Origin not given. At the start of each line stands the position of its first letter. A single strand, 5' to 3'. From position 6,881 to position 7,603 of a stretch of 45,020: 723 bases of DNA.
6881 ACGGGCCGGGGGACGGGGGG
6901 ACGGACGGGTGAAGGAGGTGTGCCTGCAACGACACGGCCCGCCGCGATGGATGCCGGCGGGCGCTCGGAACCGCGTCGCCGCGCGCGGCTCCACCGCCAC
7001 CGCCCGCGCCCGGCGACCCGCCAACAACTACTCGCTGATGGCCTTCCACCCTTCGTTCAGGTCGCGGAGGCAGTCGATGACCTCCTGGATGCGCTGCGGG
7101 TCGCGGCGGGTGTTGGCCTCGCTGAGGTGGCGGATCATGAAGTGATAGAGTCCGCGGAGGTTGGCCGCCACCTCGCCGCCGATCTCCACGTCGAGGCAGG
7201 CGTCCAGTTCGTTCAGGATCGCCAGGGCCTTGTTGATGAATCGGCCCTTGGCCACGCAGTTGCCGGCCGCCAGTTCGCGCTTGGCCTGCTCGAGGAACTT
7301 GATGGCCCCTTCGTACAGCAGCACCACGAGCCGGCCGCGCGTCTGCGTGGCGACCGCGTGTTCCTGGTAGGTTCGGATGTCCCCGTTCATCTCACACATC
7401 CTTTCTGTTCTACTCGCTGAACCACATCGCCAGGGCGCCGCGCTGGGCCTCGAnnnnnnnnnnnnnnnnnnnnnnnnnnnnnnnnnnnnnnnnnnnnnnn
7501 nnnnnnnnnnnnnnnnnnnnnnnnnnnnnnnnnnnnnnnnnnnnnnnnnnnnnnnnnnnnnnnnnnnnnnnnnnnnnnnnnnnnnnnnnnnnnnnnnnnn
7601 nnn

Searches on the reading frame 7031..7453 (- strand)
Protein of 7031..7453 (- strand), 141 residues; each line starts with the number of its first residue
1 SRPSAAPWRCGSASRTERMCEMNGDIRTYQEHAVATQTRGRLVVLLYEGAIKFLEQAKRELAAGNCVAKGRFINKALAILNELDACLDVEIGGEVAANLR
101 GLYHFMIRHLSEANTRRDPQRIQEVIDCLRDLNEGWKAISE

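Call 7: search_protein_families(library=pfam, proteins=[window:7031-7453:-], max_evalue=0.001)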
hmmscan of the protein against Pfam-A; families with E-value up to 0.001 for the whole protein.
window:7031-7453:- (141 aa): 1 family
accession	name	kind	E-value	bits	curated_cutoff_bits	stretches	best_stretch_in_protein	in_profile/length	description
PF02561.19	FliS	-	2.7e-37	128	26.7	1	27-139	2-114/115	Flagellar protein FliS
